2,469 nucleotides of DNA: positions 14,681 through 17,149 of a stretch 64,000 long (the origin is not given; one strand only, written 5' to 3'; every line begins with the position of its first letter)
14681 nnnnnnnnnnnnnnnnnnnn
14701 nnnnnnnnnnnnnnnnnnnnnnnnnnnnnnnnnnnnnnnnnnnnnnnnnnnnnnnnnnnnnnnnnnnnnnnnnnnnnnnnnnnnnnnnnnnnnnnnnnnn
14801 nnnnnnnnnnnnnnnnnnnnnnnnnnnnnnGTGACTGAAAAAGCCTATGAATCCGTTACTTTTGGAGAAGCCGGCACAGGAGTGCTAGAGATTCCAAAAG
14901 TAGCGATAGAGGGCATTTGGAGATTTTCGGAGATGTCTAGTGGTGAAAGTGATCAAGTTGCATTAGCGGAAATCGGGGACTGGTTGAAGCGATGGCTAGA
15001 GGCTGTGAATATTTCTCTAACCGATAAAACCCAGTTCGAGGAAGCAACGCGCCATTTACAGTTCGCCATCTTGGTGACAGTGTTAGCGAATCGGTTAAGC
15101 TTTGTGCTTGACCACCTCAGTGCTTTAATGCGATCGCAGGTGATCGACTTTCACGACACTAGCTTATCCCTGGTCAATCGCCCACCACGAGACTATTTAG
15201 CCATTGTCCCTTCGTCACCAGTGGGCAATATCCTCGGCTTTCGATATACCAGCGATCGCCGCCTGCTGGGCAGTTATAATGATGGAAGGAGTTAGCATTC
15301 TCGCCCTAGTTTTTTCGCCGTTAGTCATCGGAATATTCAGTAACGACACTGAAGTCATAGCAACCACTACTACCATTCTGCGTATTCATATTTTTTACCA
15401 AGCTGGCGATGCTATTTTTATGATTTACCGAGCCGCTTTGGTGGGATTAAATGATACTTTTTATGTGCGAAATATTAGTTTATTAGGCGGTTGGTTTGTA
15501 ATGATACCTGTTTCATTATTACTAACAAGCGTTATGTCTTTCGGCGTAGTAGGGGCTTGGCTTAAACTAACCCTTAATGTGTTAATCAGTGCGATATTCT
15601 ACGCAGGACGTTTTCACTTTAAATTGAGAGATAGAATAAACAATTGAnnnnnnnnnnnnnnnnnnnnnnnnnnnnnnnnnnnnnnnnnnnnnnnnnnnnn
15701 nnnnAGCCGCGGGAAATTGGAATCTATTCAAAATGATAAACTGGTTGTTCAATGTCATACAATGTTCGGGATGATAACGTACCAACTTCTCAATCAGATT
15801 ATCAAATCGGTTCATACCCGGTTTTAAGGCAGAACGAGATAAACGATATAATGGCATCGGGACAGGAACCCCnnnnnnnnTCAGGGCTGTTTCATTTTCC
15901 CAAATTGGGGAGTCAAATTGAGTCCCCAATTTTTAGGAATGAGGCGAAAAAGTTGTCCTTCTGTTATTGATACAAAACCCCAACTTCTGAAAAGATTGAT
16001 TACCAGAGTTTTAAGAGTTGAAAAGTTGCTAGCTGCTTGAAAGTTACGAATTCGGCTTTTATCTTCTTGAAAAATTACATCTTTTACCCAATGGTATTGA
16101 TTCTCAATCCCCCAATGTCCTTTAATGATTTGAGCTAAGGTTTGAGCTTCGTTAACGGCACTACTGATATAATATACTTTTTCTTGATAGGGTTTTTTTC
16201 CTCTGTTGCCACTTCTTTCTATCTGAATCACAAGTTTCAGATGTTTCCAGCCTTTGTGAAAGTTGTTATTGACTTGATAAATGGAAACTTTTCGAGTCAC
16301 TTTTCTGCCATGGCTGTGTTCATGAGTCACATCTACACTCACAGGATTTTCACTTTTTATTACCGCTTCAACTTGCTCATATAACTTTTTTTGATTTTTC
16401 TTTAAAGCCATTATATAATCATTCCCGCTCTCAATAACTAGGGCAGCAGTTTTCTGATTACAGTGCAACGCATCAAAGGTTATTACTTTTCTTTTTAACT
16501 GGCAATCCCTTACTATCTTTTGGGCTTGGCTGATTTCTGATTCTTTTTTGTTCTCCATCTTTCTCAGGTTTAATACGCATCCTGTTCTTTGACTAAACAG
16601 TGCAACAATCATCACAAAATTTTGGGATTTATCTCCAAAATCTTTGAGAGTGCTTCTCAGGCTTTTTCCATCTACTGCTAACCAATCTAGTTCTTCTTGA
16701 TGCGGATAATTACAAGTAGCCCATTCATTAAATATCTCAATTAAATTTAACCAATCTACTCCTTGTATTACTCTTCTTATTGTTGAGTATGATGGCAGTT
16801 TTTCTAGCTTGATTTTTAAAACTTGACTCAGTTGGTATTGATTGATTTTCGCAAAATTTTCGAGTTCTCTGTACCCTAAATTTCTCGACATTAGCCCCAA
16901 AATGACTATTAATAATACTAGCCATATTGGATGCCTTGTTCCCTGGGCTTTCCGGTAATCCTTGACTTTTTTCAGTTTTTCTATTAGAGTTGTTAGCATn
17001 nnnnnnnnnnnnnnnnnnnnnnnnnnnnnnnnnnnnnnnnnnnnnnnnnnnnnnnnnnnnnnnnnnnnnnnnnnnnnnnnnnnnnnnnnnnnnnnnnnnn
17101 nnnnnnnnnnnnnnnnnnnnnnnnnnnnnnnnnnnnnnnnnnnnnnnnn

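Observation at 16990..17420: TubC-type N-terminal docking domain on the NRPS, and an ATGA-coupled upstream ORF stump cut by the ISAs1 element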

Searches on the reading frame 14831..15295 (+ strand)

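Call 5: search_protein_families(library=pfam, proteins=[window:14831-15295:+])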
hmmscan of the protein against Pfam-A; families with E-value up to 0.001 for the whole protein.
window:14831-15295:+ (154 aa): 0 families

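Call 10: search_protein_families(library=pfam, max_evalue=10, proteins=[window:14831-15295:+])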
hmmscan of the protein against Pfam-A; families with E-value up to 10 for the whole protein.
window:14831-15295:+ (154 aa): 1 family
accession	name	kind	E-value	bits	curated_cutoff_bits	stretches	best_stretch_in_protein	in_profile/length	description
PF07295.17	DUF1451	-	0.083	13.5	26.1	1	37-102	28-92/146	Zinc-ribbon containing domain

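Call 39: search_protein_families(library=ncbifam, proteins=[window:14831-15295:+])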
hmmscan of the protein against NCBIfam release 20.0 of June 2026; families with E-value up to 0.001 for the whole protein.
window:14831-15295:+ (154 aa): 0 families

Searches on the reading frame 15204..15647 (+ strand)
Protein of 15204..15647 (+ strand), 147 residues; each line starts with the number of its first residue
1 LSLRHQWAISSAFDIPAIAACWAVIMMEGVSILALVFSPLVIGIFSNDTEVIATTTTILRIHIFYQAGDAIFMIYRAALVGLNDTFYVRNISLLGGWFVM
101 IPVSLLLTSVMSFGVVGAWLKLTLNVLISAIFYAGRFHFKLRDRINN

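Call 5: search_protein_families(library=pfam, proteins=[window:15204-15647:+])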
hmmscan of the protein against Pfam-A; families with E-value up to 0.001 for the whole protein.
window:15204-15647:+ (147 aa): 1 family
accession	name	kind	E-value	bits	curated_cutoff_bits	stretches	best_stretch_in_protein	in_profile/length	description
PF01554.23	MatE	-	1.3e-06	28.6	24.9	1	20-104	76-159/161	MatE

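Call 78: search_protein_families(library=ncbifam, max_evalue=10, proteins=[window:15204-15647:+])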
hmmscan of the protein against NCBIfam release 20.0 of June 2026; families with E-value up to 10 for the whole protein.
window:15204-15647:+ (147 aa): 6 families
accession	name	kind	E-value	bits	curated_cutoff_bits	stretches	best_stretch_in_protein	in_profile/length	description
TIGR00797.1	matE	subfamily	3.5e-10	39.4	147.4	1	20-119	297-396/396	MATE family efflux transporter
NF007562.1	PRK10189.1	equivalog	1.3e-07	30.8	465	1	24-137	344-457/470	EmmdR/YeeO family multidrug/toxin efflux MATE transporter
NF052396.1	MATE_WgkD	equivalog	7.1e-07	28.6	510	1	14-137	301-423/428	tryglysin-associated MATE efflux transporter WgkD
NF041801.1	MATE_SolL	equivalog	6.2e-06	25.3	780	1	14-131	322-441/458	solanimycin export family MATE transporter SolL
NF001214.0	PRK00187.1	equivalog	2.1e-05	23.7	449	1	21-142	321-446/464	NorM family multidrug efflux MATE transporter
NF041358.1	GntT_guanitoxin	equivalog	0.00018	20.6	525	1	18-132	317-429/438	guanitoxin biosynthesis MATE family efflux transporter GntT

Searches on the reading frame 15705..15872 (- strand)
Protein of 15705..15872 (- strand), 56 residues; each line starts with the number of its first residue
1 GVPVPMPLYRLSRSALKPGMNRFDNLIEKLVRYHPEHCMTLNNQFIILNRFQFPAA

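Call 77: search_dna_similar(query=window:15705-15872:-, collection=plasmids, mode=protein, max_evalue=1, max_rows=10)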
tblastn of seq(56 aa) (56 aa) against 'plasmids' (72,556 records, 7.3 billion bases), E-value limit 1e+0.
No match.

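Call 78: search_protein_families(library=ncbifam, max_evalue=10, proteins=[window:15705-15872:-])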
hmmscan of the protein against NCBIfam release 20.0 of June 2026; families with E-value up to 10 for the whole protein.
seq(56 aa): 0 families

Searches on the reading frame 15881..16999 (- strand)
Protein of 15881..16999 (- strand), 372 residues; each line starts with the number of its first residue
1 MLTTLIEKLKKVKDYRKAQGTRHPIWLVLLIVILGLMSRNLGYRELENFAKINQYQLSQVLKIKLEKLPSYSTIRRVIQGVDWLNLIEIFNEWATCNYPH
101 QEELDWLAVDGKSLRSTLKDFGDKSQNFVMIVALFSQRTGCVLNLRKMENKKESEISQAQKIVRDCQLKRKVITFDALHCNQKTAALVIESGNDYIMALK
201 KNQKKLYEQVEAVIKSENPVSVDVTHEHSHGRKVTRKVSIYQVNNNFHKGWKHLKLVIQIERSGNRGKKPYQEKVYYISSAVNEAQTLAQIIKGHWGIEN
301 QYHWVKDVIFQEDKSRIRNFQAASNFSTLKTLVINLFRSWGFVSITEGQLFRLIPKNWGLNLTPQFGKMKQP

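Call 5: search_protein_families(library=pfam, proteins=[window:15881-16999:-])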
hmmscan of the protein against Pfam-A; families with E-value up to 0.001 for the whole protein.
window:15881-16999:- (372 aa): 2 families
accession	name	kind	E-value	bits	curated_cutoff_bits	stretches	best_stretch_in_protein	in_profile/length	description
PF01609.27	DDE_Tnp_1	-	1.2e-22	81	23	1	107-336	7-200/200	Transposase DDE domain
PF13808.11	DDE_Tnp_1_assoc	-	9.2e-18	64.5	32.3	1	7-94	2-88/88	DDE_Tnp_1-associated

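Call 39: search_protein_families(library=ncbifam, proteins=[window:15881-16999:-])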
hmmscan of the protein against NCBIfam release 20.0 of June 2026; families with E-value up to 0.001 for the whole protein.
window:15881-16999:- (372 aa): 3 families
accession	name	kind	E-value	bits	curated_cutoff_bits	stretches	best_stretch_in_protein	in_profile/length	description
NF033564.0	transpos_ISAs1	equivalog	2.8e-77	260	70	1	28-337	1-314/314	ISAs1 family transposase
NF033539.1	transpos_IS1380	equivalog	4.5e-08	32.1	180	1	167-341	204-376/419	IS1380 family transposase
NF033540.2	transpos_IS701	equivalog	4.4e-05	22.9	150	1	149-307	162-330/363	IS701 family transposase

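Call 48: find_encoding_contigs(protein=window:15881-16999:-, flank=3000, max_places=10)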
Protein window:15881-16999:- (372 aa): no gene with exactly this product is on record in the collection.

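Call 49: find_homologous_proteins(query=window:15881-16999:-, max_evalue=1e-50)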
Query window:15881-16999:- (372 aa): 288 proteins with E <= 1e-50 among 2983 candidates; the best 120 are listed.
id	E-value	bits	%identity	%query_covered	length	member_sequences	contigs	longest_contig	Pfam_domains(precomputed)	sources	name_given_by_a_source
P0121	5.0e-204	695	87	96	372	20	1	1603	PF01609.28,PF13808.12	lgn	-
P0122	2.7e-174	597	74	96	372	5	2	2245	PF01609.28,PF13808.12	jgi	jgi:predicted transposase YbfD/YdcC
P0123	1.0e-141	490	71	82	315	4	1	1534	PF01609.28,PF13808.12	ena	-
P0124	1.4e-135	470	60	97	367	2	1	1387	PF01609.28,PF13808.12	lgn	-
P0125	2.4e-133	463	61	94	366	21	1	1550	PF01609.28,PF13808.12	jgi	jgi:predicted transposase YbfD/YdcC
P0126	3.1e-132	459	59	95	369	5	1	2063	PF01609.28,PF13808.12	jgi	jgi:predicted transposase YbfD/YdcC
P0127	2.7e-130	453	59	94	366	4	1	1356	PF01609.28,PF13808.12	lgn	-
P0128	2.9e-129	449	58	94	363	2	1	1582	PF01609.28,PF13808.12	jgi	jgi:predicted transposase YbfD/YdcC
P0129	5.0e-128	445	58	94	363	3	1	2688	PF01609.28,PF13808.12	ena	-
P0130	4.3e-125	436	57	96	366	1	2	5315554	PF01609.28,PF13808.12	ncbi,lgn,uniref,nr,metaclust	ncbi:transposase IS4 family protein [Crinalium epipsammum PCC 9333]|uniref:Transposase IS4 family pr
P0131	4.3e-124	432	57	96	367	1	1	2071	PF01609.28,PF13808.12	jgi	-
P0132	4.0e-122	426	82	64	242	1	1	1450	PF01609.28,PF13808.12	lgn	-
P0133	8.4e-120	418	59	86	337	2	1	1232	PF01609.28,PF13808.12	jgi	jgi:predicted transposase YbfD/YdcC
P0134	1.1e-118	414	54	93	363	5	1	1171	PF01609.28,PF13808.12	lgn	-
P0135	2.1e-117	410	55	94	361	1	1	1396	PF01609.28,PF13808.12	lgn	-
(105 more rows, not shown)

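Call 50: find_encoding_contigs(protein=P0121, flank=1500, max_places=6)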
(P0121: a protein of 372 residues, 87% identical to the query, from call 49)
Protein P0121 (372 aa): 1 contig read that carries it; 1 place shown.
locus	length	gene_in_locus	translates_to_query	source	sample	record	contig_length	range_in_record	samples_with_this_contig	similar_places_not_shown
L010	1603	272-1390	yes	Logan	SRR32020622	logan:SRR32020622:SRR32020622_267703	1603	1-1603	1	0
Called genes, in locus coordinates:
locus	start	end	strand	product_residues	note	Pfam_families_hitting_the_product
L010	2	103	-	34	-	?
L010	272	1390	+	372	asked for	PF13808:DDE_Tnp_1_assoc, PF01609:DDE_Tnp_1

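Call 51: find_encoding_contigs(protein=P0122, flank=1500, max_places=6)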
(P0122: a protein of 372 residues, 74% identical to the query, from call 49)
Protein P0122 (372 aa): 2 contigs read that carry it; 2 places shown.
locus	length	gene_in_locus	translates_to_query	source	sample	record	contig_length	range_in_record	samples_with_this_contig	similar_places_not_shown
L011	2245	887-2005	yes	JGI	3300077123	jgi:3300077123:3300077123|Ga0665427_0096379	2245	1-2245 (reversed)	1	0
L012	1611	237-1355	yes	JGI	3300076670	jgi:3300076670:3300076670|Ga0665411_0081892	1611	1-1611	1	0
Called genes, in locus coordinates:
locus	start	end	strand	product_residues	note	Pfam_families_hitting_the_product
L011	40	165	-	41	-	PF06298:PsbY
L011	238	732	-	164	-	PF07282:Cas12f1-like_TNB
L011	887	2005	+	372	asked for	PF13808:DDE_Tnp_1_assoc, PF01609:DDE_Tnp_1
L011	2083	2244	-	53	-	?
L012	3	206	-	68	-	?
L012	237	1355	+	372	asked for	PF13808:DDE_Tnp_1_assoc, PF01609:DDE_Tnp_1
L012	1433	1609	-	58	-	?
